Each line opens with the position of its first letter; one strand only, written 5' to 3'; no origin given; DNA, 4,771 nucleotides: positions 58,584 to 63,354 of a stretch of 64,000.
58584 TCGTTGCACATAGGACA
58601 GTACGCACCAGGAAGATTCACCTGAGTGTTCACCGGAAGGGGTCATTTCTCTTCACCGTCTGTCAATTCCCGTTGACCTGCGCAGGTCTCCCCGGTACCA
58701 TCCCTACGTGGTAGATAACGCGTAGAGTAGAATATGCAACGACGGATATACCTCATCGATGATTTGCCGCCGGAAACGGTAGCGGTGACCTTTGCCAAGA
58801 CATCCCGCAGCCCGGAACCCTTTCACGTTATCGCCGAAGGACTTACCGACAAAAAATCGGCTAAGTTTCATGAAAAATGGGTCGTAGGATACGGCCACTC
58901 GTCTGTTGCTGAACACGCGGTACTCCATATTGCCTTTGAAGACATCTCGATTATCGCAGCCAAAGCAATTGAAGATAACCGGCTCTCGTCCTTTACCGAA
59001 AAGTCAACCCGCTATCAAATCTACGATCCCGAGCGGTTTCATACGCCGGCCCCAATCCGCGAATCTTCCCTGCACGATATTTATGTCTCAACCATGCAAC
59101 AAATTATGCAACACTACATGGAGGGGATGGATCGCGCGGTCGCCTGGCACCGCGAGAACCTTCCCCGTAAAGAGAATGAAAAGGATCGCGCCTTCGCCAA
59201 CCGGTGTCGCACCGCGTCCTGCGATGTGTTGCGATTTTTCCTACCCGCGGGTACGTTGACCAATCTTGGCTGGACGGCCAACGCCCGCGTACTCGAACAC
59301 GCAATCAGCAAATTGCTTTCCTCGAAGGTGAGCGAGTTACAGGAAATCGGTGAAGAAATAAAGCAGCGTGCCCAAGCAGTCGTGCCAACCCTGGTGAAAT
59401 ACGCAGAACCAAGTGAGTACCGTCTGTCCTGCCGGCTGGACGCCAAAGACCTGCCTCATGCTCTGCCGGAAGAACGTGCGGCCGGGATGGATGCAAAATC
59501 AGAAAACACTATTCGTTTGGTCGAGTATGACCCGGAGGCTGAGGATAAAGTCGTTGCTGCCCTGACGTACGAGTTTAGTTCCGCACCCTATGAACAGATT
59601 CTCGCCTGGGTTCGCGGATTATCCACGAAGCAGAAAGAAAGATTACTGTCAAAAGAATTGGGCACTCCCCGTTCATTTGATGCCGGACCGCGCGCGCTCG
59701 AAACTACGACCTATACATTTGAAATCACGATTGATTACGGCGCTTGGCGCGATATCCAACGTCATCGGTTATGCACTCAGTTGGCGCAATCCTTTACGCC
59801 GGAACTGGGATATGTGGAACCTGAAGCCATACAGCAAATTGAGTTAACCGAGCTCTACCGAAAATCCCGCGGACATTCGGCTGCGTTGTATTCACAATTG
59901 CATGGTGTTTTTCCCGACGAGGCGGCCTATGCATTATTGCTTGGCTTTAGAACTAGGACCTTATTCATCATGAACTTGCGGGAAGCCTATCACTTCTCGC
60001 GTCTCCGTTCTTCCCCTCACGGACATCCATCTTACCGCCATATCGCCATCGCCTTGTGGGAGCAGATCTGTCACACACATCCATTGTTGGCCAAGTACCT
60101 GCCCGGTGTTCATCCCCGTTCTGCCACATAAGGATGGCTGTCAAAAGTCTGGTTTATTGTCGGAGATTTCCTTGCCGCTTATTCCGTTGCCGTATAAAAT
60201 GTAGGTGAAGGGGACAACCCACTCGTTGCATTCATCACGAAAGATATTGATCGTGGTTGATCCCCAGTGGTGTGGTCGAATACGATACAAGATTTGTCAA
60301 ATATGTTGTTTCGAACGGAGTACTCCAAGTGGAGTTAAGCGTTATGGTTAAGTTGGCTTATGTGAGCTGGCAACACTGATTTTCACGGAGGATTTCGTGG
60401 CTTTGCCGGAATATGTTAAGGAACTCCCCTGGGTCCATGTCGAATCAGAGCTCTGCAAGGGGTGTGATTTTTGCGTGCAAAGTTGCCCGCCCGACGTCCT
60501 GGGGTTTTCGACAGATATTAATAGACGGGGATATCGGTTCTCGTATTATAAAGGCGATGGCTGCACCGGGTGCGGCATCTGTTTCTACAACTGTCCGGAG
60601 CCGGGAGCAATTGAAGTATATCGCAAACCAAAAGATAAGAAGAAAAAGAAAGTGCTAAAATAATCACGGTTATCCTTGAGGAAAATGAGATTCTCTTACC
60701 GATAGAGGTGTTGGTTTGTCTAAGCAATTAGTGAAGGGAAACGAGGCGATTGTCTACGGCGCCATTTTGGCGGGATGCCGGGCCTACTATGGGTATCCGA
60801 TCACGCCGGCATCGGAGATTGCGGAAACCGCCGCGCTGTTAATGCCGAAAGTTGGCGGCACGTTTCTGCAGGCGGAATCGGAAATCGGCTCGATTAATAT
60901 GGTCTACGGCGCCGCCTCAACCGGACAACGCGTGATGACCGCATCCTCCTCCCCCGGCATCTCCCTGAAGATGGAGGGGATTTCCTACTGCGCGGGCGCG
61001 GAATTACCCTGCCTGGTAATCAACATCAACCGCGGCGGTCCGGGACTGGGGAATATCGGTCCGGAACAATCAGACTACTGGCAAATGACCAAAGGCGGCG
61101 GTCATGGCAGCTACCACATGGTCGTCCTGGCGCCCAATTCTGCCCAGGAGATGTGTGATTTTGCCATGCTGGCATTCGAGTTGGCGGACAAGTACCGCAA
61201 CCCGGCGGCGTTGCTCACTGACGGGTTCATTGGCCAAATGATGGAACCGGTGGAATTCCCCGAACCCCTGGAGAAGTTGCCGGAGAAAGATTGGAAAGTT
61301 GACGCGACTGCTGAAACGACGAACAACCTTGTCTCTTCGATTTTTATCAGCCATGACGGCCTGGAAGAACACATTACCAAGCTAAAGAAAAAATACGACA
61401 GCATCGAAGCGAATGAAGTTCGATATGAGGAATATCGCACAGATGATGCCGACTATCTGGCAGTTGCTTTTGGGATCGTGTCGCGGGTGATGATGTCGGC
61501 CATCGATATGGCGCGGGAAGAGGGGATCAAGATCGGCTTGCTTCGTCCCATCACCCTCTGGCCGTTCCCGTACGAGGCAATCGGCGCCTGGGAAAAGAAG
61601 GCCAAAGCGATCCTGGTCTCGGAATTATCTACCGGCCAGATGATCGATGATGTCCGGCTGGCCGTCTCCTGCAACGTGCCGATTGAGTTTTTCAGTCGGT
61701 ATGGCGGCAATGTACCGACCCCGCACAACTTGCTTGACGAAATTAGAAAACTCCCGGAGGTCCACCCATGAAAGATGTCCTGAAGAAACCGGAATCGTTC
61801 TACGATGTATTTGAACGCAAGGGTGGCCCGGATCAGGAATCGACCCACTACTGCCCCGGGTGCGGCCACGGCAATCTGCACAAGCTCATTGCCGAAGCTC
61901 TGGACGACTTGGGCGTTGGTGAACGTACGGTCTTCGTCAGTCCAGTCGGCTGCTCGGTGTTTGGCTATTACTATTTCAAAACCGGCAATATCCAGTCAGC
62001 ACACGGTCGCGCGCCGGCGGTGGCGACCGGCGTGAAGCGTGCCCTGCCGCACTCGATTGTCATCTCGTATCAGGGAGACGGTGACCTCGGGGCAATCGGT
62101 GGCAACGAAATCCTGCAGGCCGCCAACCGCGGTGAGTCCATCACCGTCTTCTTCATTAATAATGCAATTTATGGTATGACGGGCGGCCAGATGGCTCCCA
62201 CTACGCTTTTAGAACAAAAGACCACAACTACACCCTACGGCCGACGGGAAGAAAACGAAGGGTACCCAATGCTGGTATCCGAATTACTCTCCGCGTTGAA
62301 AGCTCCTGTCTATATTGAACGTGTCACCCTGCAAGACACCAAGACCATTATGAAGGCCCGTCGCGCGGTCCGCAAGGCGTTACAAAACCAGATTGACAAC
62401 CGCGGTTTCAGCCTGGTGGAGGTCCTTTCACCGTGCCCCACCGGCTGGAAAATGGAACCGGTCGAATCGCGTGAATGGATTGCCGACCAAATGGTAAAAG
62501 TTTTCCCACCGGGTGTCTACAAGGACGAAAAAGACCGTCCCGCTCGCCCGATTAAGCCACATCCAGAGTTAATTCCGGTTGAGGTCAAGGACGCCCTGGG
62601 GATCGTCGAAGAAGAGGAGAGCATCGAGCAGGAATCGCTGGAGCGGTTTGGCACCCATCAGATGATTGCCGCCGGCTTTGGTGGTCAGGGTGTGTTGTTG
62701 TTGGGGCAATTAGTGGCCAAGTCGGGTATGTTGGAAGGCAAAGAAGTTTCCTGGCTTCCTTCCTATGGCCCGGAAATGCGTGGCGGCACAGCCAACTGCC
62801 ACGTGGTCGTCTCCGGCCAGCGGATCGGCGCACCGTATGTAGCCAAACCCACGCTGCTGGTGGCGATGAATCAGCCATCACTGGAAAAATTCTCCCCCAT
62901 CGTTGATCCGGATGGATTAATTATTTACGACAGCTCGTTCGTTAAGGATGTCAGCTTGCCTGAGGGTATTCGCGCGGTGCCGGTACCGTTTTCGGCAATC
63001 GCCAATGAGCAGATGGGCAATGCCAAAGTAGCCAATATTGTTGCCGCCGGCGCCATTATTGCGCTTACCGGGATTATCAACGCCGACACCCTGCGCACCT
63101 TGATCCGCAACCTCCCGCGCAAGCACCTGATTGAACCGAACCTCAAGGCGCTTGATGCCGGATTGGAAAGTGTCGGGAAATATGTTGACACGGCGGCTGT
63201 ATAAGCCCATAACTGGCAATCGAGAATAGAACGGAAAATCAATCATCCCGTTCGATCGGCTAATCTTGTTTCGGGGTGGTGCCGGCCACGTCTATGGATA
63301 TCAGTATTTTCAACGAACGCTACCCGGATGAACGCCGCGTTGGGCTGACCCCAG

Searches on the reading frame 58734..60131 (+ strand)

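Call 10: search_protein_families(library=pfam, proteins=[window:58734-60131:+], max_evalue=0.001)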
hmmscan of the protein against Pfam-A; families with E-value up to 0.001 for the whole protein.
window:58734-60131:+ (465 aa): 1 family
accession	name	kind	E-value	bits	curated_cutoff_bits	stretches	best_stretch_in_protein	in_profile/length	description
PF02511.20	Thy1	-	4.4e-54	183.6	24.8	2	7-219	2-191/191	Thymidylate synthase complementing protein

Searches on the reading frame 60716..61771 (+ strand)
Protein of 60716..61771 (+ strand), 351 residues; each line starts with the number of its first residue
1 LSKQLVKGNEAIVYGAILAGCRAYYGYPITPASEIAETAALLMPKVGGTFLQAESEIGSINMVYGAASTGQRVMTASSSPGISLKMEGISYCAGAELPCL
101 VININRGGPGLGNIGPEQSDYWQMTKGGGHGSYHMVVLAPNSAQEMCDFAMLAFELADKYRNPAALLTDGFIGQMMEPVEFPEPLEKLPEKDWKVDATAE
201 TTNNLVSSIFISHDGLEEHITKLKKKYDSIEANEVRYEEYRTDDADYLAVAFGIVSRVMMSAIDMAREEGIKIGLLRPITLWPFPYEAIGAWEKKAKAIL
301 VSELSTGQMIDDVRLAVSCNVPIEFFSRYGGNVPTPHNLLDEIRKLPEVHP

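Call 10: search_protein_families(library=pfam, proteins=[window:60716-61771:+], max_evalue=0.001)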
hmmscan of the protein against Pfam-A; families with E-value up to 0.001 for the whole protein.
window:60716-61771:+ (351 aa): 4 families
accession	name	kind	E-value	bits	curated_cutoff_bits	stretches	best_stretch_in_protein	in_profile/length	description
PF01855.24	POR_N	-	1e-53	182.9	27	1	15-234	2-220/231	Pyruvate flavodoxin/ferredoxin oxidoreductase, thiamine diP-bdg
PF17147.9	PFOR_II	-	1.7e-25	89.8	27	1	245-338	1-101/102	Pyruvate:ferredoxin oxidoreductase core domain II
PF02780.25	Transketolase_C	-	5.3e-05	23.6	25.9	1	243-303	8-69/124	Transketolase, C-terminal domain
PF21106.3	YtxK_like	-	0.00015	22.4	24.3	0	195-241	23-70/81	YtxK N-terminal helical domain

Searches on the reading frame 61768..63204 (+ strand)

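Call 10: search_protein_families(library=pfam, proteins=[window:61768-63204:+], max_evalue=0.001)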
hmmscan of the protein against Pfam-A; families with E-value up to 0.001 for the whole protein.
window:61768-63204:+ (478 aa): 2 families
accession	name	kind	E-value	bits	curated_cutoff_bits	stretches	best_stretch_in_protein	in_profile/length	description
PF01558.24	POR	-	4.4e-37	128.3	27.4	1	305-467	1-173/173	Pyruvate ferredoxin/flavodoxin oxidoreductase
PF02775.26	TPP_enzyme_C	-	6.6e-21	75.1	21.9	1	69-219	21-151/151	Thiamine pyrophosphate enzyme, C-terminal TPP binding domain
